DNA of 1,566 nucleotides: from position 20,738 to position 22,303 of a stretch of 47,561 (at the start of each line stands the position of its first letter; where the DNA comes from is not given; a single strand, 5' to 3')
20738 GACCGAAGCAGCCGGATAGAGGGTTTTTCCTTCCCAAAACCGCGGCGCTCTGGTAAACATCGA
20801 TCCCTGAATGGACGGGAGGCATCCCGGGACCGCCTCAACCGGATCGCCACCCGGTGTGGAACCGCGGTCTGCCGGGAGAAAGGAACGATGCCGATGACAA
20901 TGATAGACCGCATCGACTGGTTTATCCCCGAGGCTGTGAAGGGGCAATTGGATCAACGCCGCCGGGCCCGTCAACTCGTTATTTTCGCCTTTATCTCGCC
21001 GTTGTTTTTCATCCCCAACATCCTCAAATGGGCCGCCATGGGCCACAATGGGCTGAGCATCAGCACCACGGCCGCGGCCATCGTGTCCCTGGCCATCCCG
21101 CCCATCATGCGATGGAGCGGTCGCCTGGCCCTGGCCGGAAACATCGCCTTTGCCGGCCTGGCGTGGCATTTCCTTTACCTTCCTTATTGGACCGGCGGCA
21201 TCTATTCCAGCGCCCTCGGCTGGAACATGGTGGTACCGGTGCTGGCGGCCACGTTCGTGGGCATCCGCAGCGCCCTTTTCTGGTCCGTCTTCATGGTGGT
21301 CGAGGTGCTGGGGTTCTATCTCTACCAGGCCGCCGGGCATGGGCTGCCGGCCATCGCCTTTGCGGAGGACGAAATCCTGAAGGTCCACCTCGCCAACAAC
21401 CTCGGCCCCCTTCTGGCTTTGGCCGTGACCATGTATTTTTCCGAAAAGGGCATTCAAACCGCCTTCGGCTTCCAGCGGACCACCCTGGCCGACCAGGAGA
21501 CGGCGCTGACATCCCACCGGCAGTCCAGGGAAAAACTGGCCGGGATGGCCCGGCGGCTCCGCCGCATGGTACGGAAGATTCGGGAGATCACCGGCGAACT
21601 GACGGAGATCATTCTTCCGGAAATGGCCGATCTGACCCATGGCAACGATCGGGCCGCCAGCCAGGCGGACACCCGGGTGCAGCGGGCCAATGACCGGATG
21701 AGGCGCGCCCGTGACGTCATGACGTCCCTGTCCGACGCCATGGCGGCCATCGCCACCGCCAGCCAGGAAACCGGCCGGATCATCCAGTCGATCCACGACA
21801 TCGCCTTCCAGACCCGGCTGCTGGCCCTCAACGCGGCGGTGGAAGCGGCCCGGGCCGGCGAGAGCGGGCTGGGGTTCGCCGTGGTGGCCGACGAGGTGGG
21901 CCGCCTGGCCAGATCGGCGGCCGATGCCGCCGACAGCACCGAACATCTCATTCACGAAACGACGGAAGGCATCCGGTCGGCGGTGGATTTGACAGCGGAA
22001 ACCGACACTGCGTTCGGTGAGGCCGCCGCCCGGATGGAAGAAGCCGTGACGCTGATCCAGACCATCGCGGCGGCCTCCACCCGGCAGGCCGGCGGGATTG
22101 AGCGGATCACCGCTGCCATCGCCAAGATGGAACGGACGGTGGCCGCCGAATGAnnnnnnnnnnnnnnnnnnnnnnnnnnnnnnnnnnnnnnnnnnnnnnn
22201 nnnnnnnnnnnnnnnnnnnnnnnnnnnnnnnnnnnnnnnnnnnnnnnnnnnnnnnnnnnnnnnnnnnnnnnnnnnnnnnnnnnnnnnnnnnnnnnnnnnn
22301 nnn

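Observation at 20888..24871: An MCP is translationally coupled to an orphan 563-aa protein, a membrane methyltransferase and a thioesterase, with no che genes nearby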

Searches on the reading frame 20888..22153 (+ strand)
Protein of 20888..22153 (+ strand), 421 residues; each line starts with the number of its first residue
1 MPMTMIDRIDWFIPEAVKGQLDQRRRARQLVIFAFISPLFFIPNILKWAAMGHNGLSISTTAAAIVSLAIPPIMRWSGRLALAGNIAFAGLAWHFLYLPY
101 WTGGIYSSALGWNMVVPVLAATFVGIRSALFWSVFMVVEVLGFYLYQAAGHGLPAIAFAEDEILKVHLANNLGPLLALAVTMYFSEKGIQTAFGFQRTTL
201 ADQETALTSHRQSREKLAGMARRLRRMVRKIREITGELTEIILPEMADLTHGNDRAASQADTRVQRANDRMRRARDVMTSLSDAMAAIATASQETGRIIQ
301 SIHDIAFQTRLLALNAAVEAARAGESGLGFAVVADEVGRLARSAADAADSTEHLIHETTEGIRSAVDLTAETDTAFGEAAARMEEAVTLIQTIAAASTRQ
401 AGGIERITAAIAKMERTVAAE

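Call 3: search_protein_families(library=pfam, proteins=[window:20888-22153:+], max_evalue=0.01)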
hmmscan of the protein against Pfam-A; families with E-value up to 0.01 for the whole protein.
window:20888-22153:+ (421 aa): 1 family
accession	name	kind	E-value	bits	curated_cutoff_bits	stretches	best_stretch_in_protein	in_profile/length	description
PF00015.26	MCPsignal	-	8.9e-33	114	34.6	1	265-416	5-170/172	Methyl-accepting chemotaxis protein (MCP) signalling domain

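Call 4: search_protein_families(library=ncbifam, proteins=[window:20888-22153:+], max_evalue=0.01)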
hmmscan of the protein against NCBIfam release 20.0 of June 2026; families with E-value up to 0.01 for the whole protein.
window:20888-22153:+ (421 aa): 7 families
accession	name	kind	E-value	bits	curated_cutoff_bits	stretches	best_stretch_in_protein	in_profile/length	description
NF041847.1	transduc_aer2_vibrio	equivalog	5.6e-32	110.8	1200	1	243-416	546-719/804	aerotaxis transducer Aer2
NF047851.1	MCPCitTducer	equivalog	5.8e-25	88.4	900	1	251-416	316-481/553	methyl-accepting chemotaxis citrate transducer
NF007309.0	PRK09793.1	equivalog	6.3e-25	88.1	903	1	251-416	313-478/533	methyl-accepting chemotaxis protein IV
NF011615.0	PRK15041.1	equivalog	1.3e-24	86.7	947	1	251-417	317-483/554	methyl-accepting chemotaxis protein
NF011622.0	PRK15048.1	equivalog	2.7e-24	86.2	900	1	252-417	316-481/553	methyl-accepting chemotaxis protein II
NF050802.1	AspChtxCcaA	equivalog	1e-16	60.5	1300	1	246-411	527-691/700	aspartate chemotaxis receptor CcaA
NF058645.1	MCPCtpMPsAe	equivalog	4.5e-14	52.1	900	1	250-418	343-518/558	methyl-accepting chemotaxis protein CtpM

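Call 34: find_related_loci(query=A2, collection=metagenome_contigs, flank=6000)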
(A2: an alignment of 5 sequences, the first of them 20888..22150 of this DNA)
Query A2 (421 aa) in metagenome_contigs; peptide patterns used: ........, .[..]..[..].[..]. (x = any residue, [..] = any of these).
234 stretches matched a pattern; 4 encode a relative of the query (tblastn E <= 1e-3); 4 distinct loci.
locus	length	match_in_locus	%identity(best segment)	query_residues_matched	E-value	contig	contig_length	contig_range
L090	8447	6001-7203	39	9-408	3e-90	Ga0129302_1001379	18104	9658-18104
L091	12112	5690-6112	40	276-416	4e-21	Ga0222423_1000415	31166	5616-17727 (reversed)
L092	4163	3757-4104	36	238-347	3e-17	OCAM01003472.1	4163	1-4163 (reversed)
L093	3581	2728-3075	36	238-347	1e-16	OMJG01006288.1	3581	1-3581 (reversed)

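Call 38: find_homologous_proteins(query=window:20888-22150:+, max_evalue=1e-10)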
Query window:20888-22150:+ (421 aa): 3985 proteins with E <= 1e-10 among 8000 candidates; the best 120 are listed.
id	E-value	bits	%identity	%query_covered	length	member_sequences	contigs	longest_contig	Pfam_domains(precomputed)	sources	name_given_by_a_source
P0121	1.8e-265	898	100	100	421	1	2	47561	PF00015.27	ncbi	-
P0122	9.4e-201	685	78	100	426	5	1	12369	PF00015.27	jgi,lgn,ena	-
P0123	1.3e-101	359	48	93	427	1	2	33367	PF00015.27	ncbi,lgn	-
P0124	5.8e-101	357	44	98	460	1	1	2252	PF00015.27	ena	-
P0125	2.7e-100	355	45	97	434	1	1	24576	PF00015.27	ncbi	-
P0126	8.4e-97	343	44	99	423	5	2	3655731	PF00015.27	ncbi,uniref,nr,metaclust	ncbi:methyl-accepting chemotaxis sensory transducer [Desulfarculus baarsii DSM 2075]|uniref:Methyl-a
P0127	3.3e-95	338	42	97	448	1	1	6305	PF00015.27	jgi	jgi:hypothetical protein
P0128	1.8e-94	335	42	97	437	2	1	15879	PF00015.27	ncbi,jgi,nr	ncbi:MAG: hypothetical protein C4576_26085 [Desulfobacteraceae bacterium]|nr:MAG: hypothetical prote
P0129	1.9e-94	335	42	99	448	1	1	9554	PF00015.27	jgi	jgi:hypothetical protein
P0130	2.9e-94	335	43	99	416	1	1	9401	PF00015.27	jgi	jgi:hypothetical protein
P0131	5.4e-94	334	42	99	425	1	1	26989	PF00015.27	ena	-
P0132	6.5e-94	334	41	98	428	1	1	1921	PF00015.27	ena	-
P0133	6.6e-94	334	41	98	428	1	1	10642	PF00015.27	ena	-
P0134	2.7e-93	332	41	98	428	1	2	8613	PF00015.27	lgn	-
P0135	4.7e-93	331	40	99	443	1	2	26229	PF00015.27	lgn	-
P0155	8.5e-86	307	41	95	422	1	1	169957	PF00015.27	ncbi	ncbi:MAG: hypothetical protein K4571_11670 [Deltaproteobacteria bacterium]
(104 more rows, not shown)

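Call 39: find_encoding_contigs(protein=P0126, flank=6000, max_places=1)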
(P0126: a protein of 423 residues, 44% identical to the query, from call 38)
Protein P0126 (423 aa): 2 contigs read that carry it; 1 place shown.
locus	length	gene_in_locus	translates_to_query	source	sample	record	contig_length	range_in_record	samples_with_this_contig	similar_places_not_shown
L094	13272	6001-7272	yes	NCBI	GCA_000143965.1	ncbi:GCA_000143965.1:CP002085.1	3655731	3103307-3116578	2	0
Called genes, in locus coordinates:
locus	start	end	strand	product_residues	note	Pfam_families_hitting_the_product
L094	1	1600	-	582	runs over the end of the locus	PF19676:DUF6178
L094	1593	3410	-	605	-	PF19864:Radical_SAM_N2, PF04055:Radical_SAM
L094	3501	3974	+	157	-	-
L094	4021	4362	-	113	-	PF01521:Fe-S_biosyn (weak)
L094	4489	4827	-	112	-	-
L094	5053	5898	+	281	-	PF06325:PrmA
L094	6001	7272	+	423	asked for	PF00015:MCPsignal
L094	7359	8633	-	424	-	PF01757:Acyl_transf_3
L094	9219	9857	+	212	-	PF00440:TetR_N, PF17938:TetR_C_29 (weak)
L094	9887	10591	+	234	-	-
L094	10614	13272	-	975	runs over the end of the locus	PF08447:PAS_3, PF00989:PAS, PF08448:PAS_4, PF13188:PAS_8, PF13426:PAS_9, PF08448:PAS_4, PF13426:PAS_9, PF00512:HisKA, +3 more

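Call 40: find_encoding_contigs(protein=P0125, flank=6000, max_places=1)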
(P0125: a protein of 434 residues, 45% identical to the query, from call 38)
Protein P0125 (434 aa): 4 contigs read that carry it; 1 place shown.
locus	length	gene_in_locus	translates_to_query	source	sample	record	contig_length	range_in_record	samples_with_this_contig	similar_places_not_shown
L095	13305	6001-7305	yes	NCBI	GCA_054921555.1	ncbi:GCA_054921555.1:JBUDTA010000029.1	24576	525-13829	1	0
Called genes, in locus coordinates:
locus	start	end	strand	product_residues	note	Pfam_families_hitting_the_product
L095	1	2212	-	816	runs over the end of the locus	PF02190:LON_substr_bdg, PF00004:AAA, PF07728:AAA_5, PF22667:Lon_lid, PF05362:Lon_C, PF13541:ChlI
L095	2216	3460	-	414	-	PF06689:zf-C4_ClpX, PF00004:AAA, PF07724:AAA_2, PF07728:AAA_5 (weak), PF13401:AAA_22 (faint), PF10431:ClpB_D2-small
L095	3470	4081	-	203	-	PF00574:CLP_protease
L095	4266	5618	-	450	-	PF05697:Trigger_N, PF00254:FKBP_C, PF05698:Trigger_C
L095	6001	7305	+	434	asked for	PF00015:MCPsignal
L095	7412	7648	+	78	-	PF14451:Ub-Mut7C, PF02597:ThiS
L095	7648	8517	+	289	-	PF00899:ThiF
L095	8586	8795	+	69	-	-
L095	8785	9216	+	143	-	PF01850:PIN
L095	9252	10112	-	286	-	PF01471:PG_binding_1, PF09374:PG_binding_3 (faint), PF16754:Pesticin (weak)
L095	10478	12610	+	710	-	PF12729:4HB_MCP_1, PF00015:MCPsignal, PF07238:PilZ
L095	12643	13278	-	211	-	PF01135:PCMT, PF01596:Methyltransf_3, PF08704:GCD14 (faint), PF13847:Methyltransf_31, PF08241:Methyltransf_11 (weak), PF13578:Methyltransf_24, PF13649:Methyltransf_25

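Call 41: find_encoding_contigs(protein=P0155, flank=6000, max_places=1)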
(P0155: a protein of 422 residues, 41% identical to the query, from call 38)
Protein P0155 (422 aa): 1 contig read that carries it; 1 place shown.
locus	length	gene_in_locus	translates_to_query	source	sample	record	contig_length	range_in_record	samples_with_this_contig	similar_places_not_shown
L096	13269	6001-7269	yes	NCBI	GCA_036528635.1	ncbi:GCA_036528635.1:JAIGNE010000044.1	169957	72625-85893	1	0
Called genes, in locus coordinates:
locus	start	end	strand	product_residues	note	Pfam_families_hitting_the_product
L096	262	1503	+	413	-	PF13433:Peripla_BP_5 (weak), PF13458:Peripla_BP_6, PF01094:ANF_receptor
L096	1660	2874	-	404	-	PF02515:CoA_transf_3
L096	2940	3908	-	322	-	PF02540:NAD_synthase (faint), PF00958:GMP_synt_C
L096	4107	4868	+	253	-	PF00977:His_biosynth, PF01207:Dus (faint), PF02581:TMP-TENI (faint), PF03060:NMO (faint), PF05690:ThiG (faint)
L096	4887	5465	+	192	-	PF13489:Methyltransf_23 (weak), PF01209:Ubie_methyltran, PF02475:TRM5-TYW2_MTfase (weak), PF01135:PCMT (weak), PF13847:Methyltransf_31, PF08241:Methyltransf_11, PF08242:Methyltransf_12, PF13649:Methyltransf_25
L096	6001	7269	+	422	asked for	PF00015:MCPsignal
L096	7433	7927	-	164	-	PF08332:CaMKII_AD (weak), PF13474:SnoaL_3, PF14534:DUF4440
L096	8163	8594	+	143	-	PF07883:Cupin_2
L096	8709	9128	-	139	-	PF01894:YjbQ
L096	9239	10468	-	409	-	PF14691:Fer4_20, PF01946:Thi4 (faint), PF00070:Pyr_redox (faint), PF07992:Pyr_redox_2, PF13450:NAD_binding_8 (weak), PF13738:Pyr_redox_3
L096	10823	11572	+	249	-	PF20772:TACO1_YebC_N, PF01709:Transcrip_reg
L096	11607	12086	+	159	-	PF02075:RuvC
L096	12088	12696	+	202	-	PF01330:RuvA_N, PF00633:HHH (faint), PF14520:HHH_5, PF07499:RuvA_C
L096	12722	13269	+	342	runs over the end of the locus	PF06068:TIP49 (faint), PF01078:Mg_chelatase (faint), PF05496:RuvB_N, PF00004:AAA, PF07728:AAA_5 (faint), PF17864:AAA_lid_4, PF05491:WHD_RuvB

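Call 55: search_protein_families(library=padloc, proteins=[window:20888-22150:+], max_evalue=0.01)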
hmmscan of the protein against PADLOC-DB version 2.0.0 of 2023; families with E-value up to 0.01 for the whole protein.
window:20888-22150:+ (421 aa): 1 family
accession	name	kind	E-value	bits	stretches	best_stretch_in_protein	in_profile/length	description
PDLC00601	ZorA1|ZorA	-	0.0014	15.3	1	205-396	403-599/699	MotA/ExbB/TolQ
